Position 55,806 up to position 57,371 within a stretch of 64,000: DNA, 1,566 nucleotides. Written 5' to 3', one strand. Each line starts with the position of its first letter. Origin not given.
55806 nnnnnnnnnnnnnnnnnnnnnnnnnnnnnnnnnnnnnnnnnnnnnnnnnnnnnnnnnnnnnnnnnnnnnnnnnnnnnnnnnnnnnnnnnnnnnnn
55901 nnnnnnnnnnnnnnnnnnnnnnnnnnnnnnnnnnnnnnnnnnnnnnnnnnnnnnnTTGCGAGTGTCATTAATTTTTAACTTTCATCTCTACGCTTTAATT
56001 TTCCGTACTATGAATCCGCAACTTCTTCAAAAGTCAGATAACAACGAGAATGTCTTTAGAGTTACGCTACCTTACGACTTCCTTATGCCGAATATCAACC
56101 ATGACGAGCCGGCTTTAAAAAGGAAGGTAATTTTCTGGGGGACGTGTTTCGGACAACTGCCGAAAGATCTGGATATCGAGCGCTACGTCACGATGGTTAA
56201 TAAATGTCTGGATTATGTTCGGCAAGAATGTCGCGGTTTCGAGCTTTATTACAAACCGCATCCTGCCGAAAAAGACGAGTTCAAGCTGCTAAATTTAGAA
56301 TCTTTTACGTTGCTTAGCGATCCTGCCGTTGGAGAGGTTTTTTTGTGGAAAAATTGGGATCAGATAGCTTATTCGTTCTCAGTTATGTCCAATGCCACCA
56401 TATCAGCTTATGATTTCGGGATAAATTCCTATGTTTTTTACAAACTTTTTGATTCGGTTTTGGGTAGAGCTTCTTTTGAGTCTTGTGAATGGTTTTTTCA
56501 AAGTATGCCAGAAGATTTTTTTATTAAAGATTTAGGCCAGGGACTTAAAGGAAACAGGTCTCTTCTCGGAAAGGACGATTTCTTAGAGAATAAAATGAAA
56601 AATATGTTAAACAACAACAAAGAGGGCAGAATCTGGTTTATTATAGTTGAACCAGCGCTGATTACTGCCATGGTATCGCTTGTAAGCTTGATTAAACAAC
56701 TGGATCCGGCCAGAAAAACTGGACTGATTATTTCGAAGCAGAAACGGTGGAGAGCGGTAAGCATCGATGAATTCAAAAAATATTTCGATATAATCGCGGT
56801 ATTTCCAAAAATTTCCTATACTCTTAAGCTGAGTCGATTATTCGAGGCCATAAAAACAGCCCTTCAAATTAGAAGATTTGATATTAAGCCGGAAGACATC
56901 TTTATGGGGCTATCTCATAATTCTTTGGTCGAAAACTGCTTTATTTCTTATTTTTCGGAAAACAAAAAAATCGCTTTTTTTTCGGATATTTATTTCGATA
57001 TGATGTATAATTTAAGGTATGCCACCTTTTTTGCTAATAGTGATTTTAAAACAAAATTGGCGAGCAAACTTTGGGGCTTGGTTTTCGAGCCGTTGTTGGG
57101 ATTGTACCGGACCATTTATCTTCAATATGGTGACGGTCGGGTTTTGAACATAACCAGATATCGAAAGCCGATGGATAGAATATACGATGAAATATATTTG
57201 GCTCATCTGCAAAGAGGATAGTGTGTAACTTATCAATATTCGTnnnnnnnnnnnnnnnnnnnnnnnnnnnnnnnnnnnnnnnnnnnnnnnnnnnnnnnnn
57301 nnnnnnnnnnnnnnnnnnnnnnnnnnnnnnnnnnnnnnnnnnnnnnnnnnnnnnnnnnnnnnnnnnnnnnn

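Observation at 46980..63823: Two independent nonulosonic-acid (sialic/legionaminic/pseudaminic-like) biosynthesis sets with an unusual accessory enzyme complement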

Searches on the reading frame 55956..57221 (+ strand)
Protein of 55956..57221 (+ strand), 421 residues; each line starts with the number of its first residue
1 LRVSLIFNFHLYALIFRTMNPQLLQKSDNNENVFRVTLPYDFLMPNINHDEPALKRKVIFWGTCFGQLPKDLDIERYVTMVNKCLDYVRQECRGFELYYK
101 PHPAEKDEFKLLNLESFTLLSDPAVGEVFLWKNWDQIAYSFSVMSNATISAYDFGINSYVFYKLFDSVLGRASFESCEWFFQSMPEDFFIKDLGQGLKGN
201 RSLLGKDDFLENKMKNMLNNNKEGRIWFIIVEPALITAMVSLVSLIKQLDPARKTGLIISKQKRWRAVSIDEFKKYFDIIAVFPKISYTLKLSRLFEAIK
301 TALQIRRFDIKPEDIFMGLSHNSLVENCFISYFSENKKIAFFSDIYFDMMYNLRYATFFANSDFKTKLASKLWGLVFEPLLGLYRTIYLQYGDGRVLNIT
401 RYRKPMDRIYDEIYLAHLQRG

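Call 3: search_protein_families(library=pfam, proteins=[window:55956-57221:+])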
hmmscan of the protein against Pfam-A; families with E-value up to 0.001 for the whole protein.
window:55956-57221:+ (421 aa): 0 families

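Call 5: search_protein_families(library=ncbifam, proteins=[window:55956-57221:+], max_evalue=0.01)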
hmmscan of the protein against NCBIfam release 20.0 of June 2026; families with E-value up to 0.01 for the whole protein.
window:55956-57221:+ (421 aa): 1 family
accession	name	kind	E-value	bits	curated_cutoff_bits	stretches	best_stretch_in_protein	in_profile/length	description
NF045893.1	ICE_Mbov_0398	domain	9.5e-05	22.3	80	1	318-371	27-80/159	Mbov_0398 family ICE element protein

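Call 41: search_protein_families(library=pfam, proteins=[window:55956-57221:+], max_evalue=5)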
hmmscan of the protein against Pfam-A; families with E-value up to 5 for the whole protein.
window:55956-57221:+ (421 aa): 0 families

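Call 71: search_protein_representatives(protein=window:56010-57221:+)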
Query: 403 residues. Proteins with E-value up to 0.001 (for the whole library): 179; up to 1e-10: 117; up to 1e-30: 42. The best 150 are listed.
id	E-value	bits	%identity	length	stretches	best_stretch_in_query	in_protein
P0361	5.2e-120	417.9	49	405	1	2-397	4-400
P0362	7.8e-97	341.5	42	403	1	13-399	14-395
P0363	3.7e-91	322.8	41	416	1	8-400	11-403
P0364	9.0e-91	321.6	43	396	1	14-397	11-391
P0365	1.1e-86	308.1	39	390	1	7-397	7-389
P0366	2.4e-85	303.7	39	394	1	7-397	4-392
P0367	1.0e-82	295.1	39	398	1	11-397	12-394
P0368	1.4e-82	294.6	37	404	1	6-400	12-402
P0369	7.4e-81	288.9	38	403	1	13-396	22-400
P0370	2.7e-80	287.1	37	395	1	23-397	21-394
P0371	2.3e-79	284.0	38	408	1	9-397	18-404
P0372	4.0e-78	279.9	36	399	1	9-398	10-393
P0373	5.4e-78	279.5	38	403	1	30-400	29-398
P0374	1.2e-74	268.5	38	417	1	2-397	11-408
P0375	2.4e-74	267.5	35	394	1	9-397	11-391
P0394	1.2e-49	186.2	32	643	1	27-397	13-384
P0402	2.8e-31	125.7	31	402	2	15-201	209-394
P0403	1.3e-30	123.5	32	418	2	15-177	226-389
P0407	2.3e-28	116.0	32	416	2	34-180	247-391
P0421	1.2e-21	93.9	31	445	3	12-180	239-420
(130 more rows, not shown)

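Call 74: search_protein_families(library=pfam, proteins=[P0402, P0403, P0407, P0361, P0394, P0421], max_evalue=0.01)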
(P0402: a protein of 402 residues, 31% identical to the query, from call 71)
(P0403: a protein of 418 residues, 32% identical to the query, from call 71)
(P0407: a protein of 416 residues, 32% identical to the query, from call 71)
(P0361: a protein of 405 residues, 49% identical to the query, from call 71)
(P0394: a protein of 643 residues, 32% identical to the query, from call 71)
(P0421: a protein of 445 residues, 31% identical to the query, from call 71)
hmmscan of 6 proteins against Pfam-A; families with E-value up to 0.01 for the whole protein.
P0402 (402 aa): 0 families

P0403 (418 aa): 0 families

P0407 (416 aa): 0 families

P0361 (405 aa): 0 families

P0394 (643 aa): 2 families
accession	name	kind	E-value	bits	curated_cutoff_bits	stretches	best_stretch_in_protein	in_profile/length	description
PF13578.12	Methyltransf_24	-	1.1e-19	71.7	26.3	1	477-594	1-104/105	Methyltransferase domain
PF04989.18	RMNT_CmcI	-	0.00016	21.9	23.2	0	562-623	115-179/206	Rhamnosyl O-methyltransferase/CmcI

P0421 (445 aa): 0 families

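Call 80: predict_structure(protein=window:56010-57221:+)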
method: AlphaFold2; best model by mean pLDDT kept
length: 403 residues; sequences in the alignment: 1
mean_pLDDT: 35.3   pTM: 0.24
mean pLDDT of the five models: 35.3, 32.3, 29.6, 28.5, 27.4
residues with pLDDT >= 90: 0; 70-90: 0; 50-70: 22; < 50: 381
segments of 3 or more residues with pLDDT < 50: 1-78, 83-91, 95-110, 114-368, 372-378, 385-387, 396-403
pLDDT, mean of each block of 10 residues (from residue 1): 26 26 28 29 27 38 44 48 47 46 41 44 35 28 33 31 34 34 36 39 29 30 34 30 28 32 24 32 30 28 27 27 35 38 39 45 47 46 50 49 38
secondary structure, 60 per line:
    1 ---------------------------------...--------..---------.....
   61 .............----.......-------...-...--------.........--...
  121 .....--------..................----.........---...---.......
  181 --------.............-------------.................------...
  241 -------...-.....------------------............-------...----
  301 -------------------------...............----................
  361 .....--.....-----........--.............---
elements in order: H56-73 E78-84 E92-94 E107-115 E118-125 H134-151 H156-164 H174-180 H189-201 H215-231 E238-240 E248-250 H252-256 H275-286 H326-340 H345-365 E368-372 E378-382 H388-400
